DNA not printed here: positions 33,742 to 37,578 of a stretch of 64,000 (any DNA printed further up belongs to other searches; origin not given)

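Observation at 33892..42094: ABC ATPase translationally coupled to two tandem paralogous proteins that fuse an ABC-2 permease to an M1 zinc aminopeptidase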

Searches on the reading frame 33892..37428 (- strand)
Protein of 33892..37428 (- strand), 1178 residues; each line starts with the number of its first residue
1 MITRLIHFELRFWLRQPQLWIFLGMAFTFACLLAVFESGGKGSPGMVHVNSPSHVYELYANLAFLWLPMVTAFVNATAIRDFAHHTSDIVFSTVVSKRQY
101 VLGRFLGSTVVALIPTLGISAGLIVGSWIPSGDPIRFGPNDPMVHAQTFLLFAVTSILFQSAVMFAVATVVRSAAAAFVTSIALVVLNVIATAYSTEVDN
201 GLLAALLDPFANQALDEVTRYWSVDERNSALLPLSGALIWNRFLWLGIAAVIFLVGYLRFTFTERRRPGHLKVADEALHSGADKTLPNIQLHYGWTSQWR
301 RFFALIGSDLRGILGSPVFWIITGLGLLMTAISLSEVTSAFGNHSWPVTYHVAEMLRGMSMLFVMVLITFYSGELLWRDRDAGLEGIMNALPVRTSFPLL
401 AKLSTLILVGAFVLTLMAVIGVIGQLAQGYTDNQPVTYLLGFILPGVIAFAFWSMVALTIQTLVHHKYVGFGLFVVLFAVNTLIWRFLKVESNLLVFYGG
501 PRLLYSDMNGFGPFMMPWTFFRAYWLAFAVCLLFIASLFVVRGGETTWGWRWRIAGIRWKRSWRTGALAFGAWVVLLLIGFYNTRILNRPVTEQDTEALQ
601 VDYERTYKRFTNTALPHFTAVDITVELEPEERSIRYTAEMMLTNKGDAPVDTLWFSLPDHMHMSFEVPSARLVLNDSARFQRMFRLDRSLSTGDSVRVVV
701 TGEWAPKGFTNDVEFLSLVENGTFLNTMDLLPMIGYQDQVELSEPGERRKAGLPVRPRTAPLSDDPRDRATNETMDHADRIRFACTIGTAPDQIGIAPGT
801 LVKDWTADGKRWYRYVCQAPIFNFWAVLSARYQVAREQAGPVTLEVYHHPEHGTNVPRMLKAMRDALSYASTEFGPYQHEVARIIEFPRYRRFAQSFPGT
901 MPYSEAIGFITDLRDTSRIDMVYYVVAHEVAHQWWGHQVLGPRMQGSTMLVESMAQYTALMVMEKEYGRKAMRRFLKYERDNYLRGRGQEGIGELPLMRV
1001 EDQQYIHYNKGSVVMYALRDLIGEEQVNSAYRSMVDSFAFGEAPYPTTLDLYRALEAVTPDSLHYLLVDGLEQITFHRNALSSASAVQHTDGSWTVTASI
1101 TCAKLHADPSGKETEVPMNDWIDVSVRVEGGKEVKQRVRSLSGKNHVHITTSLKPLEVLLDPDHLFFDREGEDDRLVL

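Call 6: search_protein_families(library=pfam, proteins=[window:33892-37428:-], max_evalue=0.01)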
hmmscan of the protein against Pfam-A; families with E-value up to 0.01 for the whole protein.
window:33892-37428:- (1178 aa): 4 families
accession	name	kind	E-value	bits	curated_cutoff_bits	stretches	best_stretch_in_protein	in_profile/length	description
PF01433.26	Peptidase_M1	-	5.2e-13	49.5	27.7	1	869-1059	12-207/218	Peptidase family M1 domain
PF12698.13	ABC2_membrane_3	-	4.8e-05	23.1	31.6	1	57-187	163-282/347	ABC-2 family transporter protein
PF13346.12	ABC2_membrane_5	-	0.00042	20.4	25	0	62-190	37-159/205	ABC-2 family transporter protein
PF12730.13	ABC2_membrane_4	-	0.00093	19.7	27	1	317-478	13-176/179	ABC-2 family transporter protein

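Call 7: search_protein_families(library=ncbifam, proteins=[window:33892-37428:-], max_evalue=0.01)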
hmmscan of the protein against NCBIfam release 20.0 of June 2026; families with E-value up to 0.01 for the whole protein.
window:33892-37428:- (1178 aa): 2 families
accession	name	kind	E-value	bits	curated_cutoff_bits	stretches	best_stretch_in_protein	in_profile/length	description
TIGR02412.1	pepN_strep_liv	equivalog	1.1e-05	24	591.2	1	860-1060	225-428/832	aminopeptidase N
NF047564.1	PSM_export_PmtD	equivalog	0.0016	18.2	220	1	64-193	56-179/242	phenol-soluble modulin export ABC transporter permease subunit PmtD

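Call 17: find_related_loci(query=A1, collection=genome_contigs, flank=8000)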
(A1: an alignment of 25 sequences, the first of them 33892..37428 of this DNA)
Query A1 (1178 aa) in genome_contigs; peptide patterns used: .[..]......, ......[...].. (x = any residue, [..] = any of these).
600 stretches matched a pattern (row limit reached: there are more); 589 encode a relative of the query (tblastn E <= 1e-3); the best 80 are kept; 79 distinct loci.
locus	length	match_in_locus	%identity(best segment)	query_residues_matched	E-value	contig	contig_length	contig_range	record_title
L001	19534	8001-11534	93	1-1178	0e+0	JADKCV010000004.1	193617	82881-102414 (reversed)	MAG: Flavobacteriales bacterium isolate OdNE_18-Q3-R46-58_MAXAC.100_sub tig00005832-10-1929290, whole genome shotgun seq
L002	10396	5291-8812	69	1-1174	0e+0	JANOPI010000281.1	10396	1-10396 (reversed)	MAG: Flavobacteriales bacterium isolate VAR_4_metabat_71 VAR_4_k141_2607592, whole genome shotgun sequence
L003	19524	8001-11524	71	1-1175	0e+0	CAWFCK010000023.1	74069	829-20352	MAG: uncultured Flavobacteriales bacterium isolate MFD04651.bin.2.152 genome assembly, contig: contig_53769, whole genom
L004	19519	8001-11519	67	1-1175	0e+0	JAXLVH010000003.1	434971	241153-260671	MAG: Flavobacteriales bacterium isolate STL-BAC51 C2.61.fa-3, whole genome shotgun sequence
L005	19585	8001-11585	48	1-1176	0e+0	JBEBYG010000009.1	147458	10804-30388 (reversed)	MAG: Cryomorpha ignava isolate T2.bin.84 NODE_228_length_147458_cov_22.317667, whole genome shotgun sequence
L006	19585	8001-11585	48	1-1176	0e+0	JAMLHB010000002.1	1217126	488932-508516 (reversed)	MAG: Flavobacteriales bacterium isolate ACE_NR_BACT18 ACE_NR_BACT18_2, whole genome shotgun sequence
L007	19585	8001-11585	47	1-1176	0e+0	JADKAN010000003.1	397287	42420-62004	MAG: Flavobacteriales bacterium isolate Mari_18-Q3-R65-66_BAT3C.397 tig00001054-10-3967330, whole genome shotgun sequenc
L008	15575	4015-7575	47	1-1175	0e+0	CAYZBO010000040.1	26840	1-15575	MAG TPA_asm: uncultured Chryseobacterium sp. isolate SRP329715_co2_379 genome assembly, contig: NODE_3663_length_26840_c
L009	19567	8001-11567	47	1-1174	0e+0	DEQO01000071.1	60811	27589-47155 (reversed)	MAG TPA_asm: Flavobacteriales bacterium UBA3364 UBA3364_contig_1214, whole genome shotgun sequence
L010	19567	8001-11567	47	1-1174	0e+0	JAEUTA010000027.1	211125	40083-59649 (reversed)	MAG: Flavobacteriales bacterium isolate new MAG-317 k141_4399345, whole genome shotgun sequence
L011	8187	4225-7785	47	1-1175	0e+0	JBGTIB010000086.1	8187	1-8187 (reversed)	MAG: Flavobacteriales bacterium isolate JTS-RE253 k141_7427936, whole genome shotgun sequence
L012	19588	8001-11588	49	1-1175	0e+0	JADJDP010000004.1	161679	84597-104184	MAG: Flavobacteriales bacterium isolate Aved_18-Q3-R54-62_MAXAC.228_sub tig00015198-10-1622480, whole genome shotgun seq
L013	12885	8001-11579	48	1-1175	0e+0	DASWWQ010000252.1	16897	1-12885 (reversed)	MAG TPA_asm: Flavobacteriales bacterium isolate SMAG_U3660 k141_759768, whole genome shotgun sequence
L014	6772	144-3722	48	1-1175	0e+0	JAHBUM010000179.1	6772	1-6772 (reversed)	MAG: Flavobacteriales bacterium isolate ACE_BAC33 BAC33_179, whole genome shotgun sequence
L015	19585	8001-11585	48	1-1176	0e+0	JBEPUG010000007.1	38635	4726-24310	MAG: Flavobacteriales bacterium isolate 22E.concoct.115 NODE_881_length_38635_cov_6.616200, whole genome shotgun sequenc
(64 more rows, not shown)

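Call 22: search_solved_structures(query=A1, max_evalue=0.01, show_alignments=2)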
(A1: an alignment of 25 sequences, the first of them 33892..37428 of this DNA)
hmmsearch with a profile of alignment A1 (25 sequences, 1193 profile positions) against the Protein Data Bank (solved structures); distinct sequences matched with E-value up to 0.01: 38.
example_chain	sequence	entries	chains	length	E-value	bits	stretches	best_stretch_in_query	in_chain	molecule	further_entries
6ea4_A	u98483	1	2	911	4e-12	47.9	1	842-1045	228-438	Endoplasmic reticulum aminopeptidase 2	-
7p7p_A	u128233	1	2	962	4.3e-12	47.7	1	842-1045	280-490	Endoplasmic reticulum aminopeptidase 2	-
7nsk_A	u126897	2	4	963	4.4e-12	47.7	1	842-1045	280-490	Endoplasmic reticulum aminopeptidase 2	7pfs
7nup_A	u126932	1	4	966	4.4e-12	47.7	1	842-1045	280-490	Endoplasmic reticulum aminopeptidase 2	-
3se6_A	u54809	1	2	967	4.4e-12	47.7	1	842-1045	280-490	Endoplasmic reticulum aminopeptidase 2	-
5ab0_A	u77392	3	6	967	4.4e-12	47.7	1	842-1045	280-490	ENDOPLASMATIC RETICULUM AMINOPEPTIDASE 2 | Endoplasmic reticulum aminopeptidase 2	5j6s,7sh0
4e36_A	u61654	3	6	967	5e-12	47.5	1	842-1045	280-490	Endoplasmic reticulum aminopeptidase 2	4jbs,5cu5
5ab2_A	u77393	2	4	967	5e-12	47.5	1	842-1045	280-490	ENDOPLASMIC RETICULUM AMINOPEPTIDASE 2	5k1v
6t6r_A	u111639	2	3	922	7.7e-05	23.7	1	826-1045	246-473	Endoplasmic reticulum aminopeptidase 1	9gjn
9gjs_A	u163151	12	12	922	8e-05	23.7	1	826-1045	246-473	Endoplasmic reticulum aminopeptidase 1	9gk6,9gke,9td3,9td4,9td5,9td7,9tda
7z28_A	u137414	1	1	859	0.00011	23.2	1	826-1078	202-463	Endoplasmic reticulum aminopeptidase 1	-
3mdj_A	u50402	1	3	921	0.00012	23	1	826-1045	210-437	Endoplasmic reticulum aminopeptidase 1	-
6mgq_A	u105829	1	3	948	0.00013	23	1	826-1045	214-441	Endoplasmic reticulum aminopeptidase 1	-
6ryf_A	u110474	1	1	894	0.00031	21.7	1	826-1045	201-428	Endoplasmic reticulum aminopeptidase 1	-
2yd0_A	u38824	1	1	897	0.00032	21.7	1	826-1045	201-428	ENDOPLASMIC RETICULUM AMINOPEPTIDASE 1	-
7vpp_A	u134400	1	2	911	0.001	20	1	869-1074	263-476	Aminopeptidase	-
5z65_A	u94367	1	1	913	0.001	20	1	869-1074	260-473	Aminopeptidase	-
6buy_A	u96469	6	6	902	0.0072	17.2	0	919-1074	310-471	Aminopeptidase N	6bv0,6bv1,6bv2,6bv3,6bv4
4nz8_A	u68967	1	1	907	0.0073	17.2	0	919-1074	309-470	Aminopeptidase N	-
4hom_A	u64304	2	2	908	0.0073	17.2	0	919-1074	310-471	Aminopeptidase N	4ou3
4fke_A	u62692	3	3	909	0.0074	17.2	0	919-1074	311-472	Aminopeptidase N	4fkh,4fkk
5lds_A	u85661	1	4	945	0.0082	17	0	919-1074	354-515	Aminopeptidase N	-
4f5c_A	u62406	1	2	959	0.0085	17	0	919-1074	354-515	Aminopeptidase N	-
5lg6_A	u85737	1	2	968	0.0086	17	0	919-1074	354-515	Aminopeptidase N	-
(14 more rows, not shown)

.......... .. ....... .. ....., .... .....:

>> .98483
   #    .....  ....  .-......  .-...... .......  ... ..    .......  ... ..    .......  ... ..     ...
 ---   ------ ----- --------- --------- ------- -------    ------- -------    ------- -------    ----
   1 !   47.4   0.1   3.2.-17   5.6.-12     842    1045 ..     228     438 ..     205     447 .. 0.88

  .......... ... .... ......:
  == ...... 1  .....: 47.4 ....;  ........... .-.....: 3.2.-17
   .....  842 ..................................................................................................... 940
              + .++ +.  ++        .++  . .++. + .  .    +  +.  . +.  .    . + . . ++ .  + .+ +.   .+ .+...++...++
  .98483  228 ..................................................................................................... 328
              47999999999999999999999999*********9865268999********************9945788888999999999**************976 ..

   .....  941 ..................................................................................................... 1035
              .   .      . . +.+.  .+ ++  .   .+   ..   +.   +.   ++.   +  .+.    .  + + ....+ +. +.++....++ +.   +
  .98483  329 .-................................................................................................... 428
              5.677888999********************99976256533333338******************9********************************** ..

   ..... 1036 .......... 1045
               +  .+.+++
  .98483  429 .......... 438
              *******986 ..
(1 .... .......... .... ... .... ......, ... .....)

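Call 34: search_protein_representatives(protein=window:33892-37428:-)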
Query: 1178 residues. Proteins with E-value up to 0.001 (for the whole library): 7304; up to 1e-10: 3673; up to 1e-30: 1839. The best 150 are listed.
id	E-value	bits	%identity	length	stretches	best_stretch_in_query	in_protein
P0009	0.0e+00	1159.0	47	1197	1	3-1174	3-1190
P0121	9.9e-273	924.3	39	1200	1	4-1174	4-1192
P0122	4.3e-263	892.4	37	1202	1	5-1138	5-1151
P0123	5.9e-260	881.9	39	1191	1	4-1170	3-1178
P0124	1.4e-254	864.2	37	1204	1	5-1174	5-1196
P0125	6.2e-252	855.4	37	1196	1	7-1170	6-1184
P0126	8.3e-252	855.0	37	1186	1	6-1169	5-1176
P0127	7.4e-249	845.2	37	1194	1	8-1170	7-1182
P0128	1.2e-248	844.5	39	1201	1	5-1174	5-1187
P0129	1.2e-247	841.1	39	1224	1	2-1174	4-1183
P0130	7.5e-247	838.5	38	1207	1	1-1175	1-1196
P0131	5.3e-245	832.4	37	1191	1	3-1174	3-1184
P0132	1.3e-237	807.9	36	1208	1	3-1163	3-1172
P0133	2.3e-233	793.9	36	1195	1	4-1130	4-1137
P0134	3.3e-233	793.3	38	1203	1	5-1175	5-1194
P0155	4.9e-219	746.4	36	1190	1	4-1170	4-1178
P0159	7.7e-216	735.8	36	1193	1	5-1178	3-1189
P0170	9.9e-213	725.5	37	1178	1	5-1174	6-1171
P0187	3.5e-206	703.9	35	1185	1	3-1174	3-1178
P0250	3.9e-189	647.4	31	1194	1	1-1176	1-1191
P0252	3.5e-188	644.2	33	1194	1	3-1175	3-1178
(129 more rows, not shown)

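Call 39: predict_structure(alignment_id=A1)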
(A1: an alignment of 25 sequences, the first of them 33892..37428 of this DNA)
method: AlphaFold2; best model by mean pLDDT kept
length: 1178 residues; sequences in the alignment: 25
mean_pLDDT: 79.5   pTM: 0.71
mean pLDDT of the five models: 79.5, 75.8, 75.3, 74.1, 68.5
residues with pLDDT >= 90: 305; 70-90: 639; 50-70: 142; < 50: 92
segments of 3 or more residues with pLDDT < 50: 38-42, 86-91, 265-290, 339-346, 504-513, 889-899, 905-914, 991-997, 1000-1006
pLDDT, mean of each block of 10 residues (from residue 1): 87 86 85 65 62 86 71 81 53 72 90 90 85 72 90 90 85 73 79 69 84 84 79 84 91 87 51 37 42 70 86 82 83 65 54 77 79 81 66 74 91 91 79 79 87 92 80 79 65 79 48 65 91 89 67 85 88 91 76 79 91 89 87 87 91 88 89 91 94 94 79 58 66 86 77 72 80 78 90 85 92 89 73 88 86 78 94 89 70 43 48 53 84 83 71 88 90 85 67 45 55 88 93 89 84 91 89 85 92 92 81 85 91 89 93 92 88 85
secondary structure, 60 per line:
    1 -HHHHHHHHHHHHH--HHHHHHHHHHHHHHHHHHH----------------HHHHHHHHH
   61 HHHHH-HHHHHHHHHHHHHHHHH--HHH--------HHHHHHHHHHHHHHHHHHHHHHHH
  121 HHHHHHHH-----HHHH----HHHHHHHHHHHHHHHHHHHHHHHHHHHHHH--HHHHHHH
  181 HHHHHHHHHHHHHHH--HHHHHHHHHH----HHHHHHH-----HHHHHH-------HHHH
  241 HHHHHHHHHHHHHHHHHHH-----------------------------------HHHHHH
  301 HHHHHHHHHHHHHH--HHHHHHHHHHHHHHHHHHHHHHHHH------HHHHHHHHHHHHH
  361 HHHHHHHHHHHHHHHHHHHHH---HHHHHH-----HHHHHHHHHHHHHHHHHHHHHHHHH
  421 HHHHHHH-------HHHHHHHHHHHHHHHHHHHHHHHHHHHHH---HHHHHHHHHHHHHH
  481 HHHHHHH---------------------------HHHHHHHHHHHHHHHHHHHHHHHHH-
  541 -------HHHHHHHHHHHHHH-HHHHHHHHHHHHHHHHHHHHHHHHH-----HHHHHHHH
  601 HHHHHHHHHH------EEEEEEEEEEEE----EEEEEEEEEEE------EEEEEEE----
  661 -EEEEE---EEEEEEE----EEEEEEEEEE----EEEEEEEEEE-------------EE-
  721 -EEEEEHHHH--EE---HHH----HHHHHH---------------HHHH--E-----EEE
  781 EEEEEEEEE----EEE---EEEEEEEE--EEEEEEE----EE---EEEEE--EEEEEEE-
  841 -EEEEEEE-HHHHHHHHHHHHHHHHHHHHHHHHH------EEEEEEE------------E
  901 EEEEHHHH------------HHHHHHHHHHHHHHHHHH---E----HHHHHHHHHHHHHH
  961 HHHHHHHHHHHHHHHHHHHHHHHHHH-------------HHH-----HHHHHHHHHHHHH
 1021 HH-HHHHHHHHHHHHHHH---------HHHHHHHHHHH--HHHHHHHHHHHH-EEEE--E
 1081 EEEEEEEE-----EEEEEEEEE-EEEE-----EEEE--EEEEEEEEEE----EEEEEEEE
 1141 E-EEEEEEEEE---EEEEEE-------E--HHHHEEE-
elements in order (helices of 4 or more, strands of 3 or more residues): H2-14 H17-35 H52-65 H67-83 H97-128 H134-137 H142-171 H174-195 H198-207 H212-218 H224-229 H237-259 H295-314 H317-341 H348-381 H385-390 H396-427 H435-463 H467-487 H515-539 H548-561 H563-587 H593-610 E617-628 E633-643 E650-656 E662-666 E670-676 E681-690 E695-704 E722-726 H727-730 H745-750 H766-769 E778-789 E794-796 E800-807 E810-816 E826-830 E833-839 E842-848 H850-874 E881-887 E900-904 H905-908 H921-938 H947-986 H1008-1022 H1024-1038 H1048-1058 H1061-1072 E1074-1077 E1080-1088 E1094-1102 E1104-1107 E1113-1116 E1119-1128 E1133-1141 E1143-1151 E1155-1160 H1171-1174 E1175-1177
